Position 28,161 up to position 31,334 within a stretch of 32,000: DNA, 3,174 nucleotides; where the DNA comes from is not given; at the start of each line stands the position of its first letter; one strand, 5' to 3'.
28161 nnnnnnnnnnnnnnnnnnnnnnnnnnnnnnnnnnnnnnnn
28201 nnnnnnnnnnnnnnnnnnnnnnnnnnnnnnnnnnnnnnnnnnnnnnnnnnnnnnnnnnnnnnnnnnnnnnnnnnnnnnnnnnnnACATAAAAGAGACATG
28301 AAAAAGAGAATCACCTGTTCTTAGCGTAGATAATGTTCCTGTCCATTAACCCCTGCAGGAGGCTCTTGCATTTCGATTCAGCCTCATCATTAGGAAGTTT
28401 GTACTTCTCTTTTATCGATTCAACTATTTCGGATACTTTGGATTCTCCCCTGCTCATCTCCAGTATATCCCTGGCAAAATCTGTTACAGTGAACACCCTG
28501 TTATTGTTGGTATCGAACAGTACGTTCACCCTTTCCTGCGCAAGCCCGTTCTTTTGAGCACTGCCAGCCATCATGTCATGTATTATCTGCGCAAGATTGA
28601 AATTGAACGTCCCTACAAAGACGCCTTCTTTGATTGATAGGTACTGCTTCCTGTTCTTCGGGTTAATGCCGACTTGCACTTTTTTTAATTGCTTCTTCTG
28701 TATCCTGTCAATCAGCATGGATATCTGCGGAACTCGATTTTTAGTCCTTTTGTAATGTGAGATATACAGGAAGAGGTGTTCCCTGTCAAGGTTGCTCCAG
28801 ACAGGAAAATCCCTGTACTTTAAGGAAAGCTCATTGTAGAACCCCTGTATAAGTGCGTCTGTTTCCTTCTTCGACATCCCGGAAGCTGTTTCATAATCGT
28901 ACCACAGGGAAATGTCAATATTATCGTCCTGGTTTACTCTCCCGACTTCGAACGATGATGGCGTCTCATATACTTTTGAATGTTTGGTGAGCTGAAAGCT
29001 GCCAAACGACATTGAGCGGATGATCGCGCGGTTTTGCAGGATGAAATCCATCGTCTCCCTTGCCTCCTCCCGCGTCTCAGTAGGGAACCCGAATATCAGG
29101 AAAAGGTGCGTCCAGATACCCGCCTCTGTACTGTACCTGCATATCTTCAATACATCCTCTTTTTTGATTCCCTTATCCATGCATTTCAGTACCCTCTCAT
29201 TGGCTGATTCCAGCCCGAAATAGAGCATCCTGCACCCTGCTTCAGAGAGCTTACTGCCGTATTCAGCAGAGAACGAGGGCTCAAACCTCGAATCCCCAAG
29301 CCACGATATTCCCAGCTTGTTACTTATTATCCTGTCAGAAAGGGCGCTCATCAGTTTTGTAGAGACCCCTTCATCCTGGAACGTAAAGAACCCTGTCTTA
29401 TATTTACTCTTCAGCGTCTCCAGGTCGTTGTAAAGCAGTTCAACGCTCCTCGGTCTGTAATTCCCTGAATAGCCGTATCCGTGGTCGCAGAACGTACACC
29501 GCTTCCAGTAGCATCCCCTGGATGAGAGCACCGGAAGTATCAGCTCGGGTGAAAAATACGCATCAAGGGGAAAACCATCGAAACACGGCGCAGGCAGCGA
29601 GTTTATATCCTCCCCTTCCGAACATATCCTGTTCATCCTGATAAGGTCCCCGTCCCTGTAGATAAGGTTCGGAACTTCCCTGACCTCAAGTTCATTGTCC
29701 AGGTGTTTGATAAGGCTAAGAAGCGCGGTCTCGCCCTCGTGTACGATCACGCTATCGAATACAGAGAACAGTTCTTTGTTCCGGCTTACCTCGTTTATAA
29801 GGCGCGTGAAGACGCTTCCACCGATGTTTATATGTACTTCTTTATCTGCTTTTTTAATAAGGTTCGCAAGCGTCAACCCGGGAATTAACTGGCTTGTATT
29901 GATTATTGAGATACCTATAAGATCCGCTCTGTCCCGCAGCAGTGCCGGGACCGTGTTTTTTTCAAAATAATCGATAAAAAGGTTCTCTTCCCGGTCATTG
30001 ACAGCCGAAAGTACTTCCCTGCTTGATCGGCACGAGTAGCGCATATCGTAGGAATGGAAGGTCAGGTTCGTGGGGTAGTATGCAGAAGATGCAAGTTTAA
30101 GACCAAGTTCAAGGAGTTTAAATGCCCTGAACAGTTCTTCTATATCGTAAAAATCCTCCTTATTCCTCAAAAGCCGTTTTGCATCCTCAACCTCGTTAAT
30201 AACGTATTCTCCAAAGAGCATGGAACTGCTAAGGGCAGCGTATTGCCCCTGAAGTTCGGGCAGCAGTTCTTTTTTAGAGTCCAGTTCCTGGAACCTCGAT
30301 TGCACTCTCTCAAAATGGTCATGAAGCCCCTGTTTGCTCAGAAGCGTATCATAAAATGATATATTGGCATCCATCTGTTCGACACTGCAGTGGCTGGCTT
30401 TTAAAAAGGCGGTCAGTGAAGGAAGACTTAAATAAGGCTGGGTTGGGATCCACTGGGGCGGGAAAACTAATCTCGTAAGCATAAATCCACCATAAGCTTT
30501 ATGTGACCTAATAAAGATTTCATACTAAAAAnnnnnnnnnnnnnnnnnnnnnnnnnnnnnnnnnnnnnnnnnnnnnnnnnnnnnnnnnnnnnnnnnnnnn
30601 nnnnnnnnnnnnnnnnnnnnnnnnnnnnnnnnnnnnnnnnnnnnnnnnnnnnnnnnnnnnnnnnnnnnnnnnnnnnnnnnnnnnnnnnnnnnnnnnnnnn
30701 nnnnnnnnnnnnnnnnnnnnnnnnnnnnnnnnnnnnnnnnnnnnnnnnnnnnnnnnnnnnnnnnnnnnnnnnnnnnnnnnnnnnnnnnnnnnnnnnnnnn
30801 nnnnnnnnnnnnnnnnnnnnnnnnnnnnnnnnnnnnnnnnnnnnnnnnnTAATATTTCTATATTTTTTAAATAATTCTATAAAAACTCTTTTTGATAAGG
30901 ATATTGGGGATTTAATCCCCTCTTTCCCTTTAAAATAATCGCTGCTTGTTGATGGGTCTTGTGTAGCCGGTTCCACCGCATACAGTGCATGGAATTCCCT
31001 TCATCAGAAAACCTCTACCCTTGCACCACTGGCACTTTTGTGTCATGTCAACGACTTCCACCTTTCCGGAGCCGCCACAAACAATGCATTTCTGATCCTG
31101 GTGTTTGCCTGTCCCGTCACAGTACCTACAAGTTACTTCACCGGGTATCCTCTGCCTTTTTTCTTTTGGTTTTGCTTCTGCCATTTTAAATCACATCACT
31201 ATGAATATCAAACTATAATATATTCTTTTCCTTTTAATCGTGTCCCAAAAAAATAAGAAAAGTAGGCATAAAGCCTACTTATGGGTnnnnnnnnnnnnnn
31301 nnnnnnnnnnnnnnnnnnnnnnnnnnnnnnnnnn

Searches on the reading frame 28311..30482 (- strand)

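Call 33: search_protein_families(library=pfam, proteins=[window:28311-30482:-], max_evalue=0.001)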
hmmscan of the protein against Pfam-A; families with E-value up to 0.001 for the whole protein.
window:28311-30482:- (723 aa): 3 families
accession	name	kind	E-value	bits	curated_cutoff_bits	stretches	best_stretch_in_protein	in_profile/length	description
PF04055.27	Radical_SAM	-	3.7e-17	63.4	29.5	1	320-481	3-166/166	Radical SAM superfamily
PF05402.18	PqqD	-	8.7e-08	32.8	23.4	1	654-718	3-67/67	Coenzyme PQQ synthesis protein D (PqqD)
PF02310.24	B12-binding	-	3.4e-06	27.3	32.1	1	176-256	42-119/121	B12 binding domain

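Call 76: search_protein_families(library=ncbifam, proteins=[window:28311-30482:-], max_evalue=0.01)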
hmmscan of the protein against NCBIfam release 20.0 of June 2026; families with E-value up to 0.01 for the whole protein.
window:28311-30482:- (723 aa): 28 families (the best 25 are shown)
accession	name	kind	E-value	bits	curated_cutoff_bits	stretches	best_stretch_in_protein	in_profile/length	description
TIGR03975.1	rSAM_ocin_1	subfamily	2.4e-34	118.8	281.85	1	169-513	112-459/606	RiPP maturation radical SAM C-methyltransferase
TIGR04479.1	bcpD_PhpK_rSAM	subfamily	3.2e-33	114.9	600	1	173-483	97-408/504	PhpK family radical SAM P-methyltransferase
NF050148.1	rSAM_ApyD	equivalog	2.7e-32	112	750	1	176-481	65-363/645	RiPP biosynthesis radical SAM protein ApyD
TIGR04013.1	B12_SAM_MJ_1487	hypoth_equivalog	2.3e-21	76.1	251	2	175-355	32-190/382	TIGR04013 family B12-binding domain/radical SAM domain-containing protein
TIGR03471.1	HpnJ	equivalog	3.9e-21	75.5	577.6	1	199-482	81-363/472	hopanoid biosynthesis associated radical SAM protein HpnJ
TIGR04072.2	rSAM_ladder_B12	equivalog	1.5e-19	70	360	1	205-528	89-390/443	lipid biosynthesis B12-binding/radical SAM protein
NF038361.1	rSAM_Sden_1168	equivalog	1.4e-17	63.4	575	1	185-569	140-534/560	Sden_1168 family B12-binding radical SAM P-methyltransferase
TIGR04014.1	B12_SAM_MJ_0865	equivalog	1.1e-15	57.4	360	2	419-482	271-334/434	methyl-coenzyme M reductase glutamine C-methyltransferase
TIGR02026.1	BchE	equivalog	1.8e-13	50.2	481.35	1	220-483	97-364/497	magnesium-protoporphyrin IX monomethyl ester anaerobic oxidative cyclase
TIGR04385.1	B12_rSAM_cofa1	equivalog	2e-13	50.3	450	1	196-483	80-363/438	B12 lower ligand biosynthesis radical SAM protein BzaD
TIGR04190.1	B12_SAM_Ta0216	equivalog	1.7e-11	43.4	500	2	202-287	96-179/554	TIGR04190 family B12-binding domain/radical SAM domain protein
TIGR03960.1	rSAM_fuse_unch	hypoth_equivalog_domain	2.9e-08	32.7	462.3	1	321-478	259-418/605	TIGR03960 family B12-binding radical SAM protein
NF040542.1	rSAM_RCCLKC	equivalog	4.3e-08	32.7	450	1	167-484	31-350/423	arsinothricin biosynthesis radical SAM protein ArsL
TIGR04367.1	HpnR_B12_rSAM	equivalog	7.1e-08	31.4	650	1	184-463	59-332/490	hopanoid C-3 methylase HpnR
NF040546.1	rSAM_CUAEP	equivalog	4.7e-07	28.9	500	1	411-487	268-344/468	CUAEP/CCAEP-tail radical SAM (seleno)protein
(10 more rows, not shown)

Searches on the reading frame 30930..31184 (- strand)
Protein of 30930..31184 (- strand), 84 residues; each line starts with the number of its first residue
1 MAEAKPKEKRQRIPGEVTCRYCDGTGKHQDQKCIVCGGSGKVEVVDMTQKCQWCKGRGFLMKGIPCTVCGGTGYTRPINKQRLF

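Call 33: search_protein_families(library=pfam, proteins=[window:30930-31184:-], max_evalue=0.001)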
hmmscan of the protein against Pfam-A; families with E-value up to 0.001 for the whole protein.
window:30930-31184:- (84 aa): 3 families
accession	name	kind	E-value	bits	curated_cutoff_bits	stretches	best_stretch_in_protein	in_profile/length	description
PF00684.25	DnaJ_CXXCXGXG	-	4.3e-08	33.8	32.7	1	19-73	1-65/65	DnaJ central domain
PF17302.8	DUF5351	-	7.4e-07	29.8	27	0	16-27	17-28/29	Family of unknown function (DUF5351)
PF15777.11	Anti-TRAP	-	0.0004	20.8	32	0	31-60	11-42/59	Tryptophan RNA-binding attenuator protein inhibitory protein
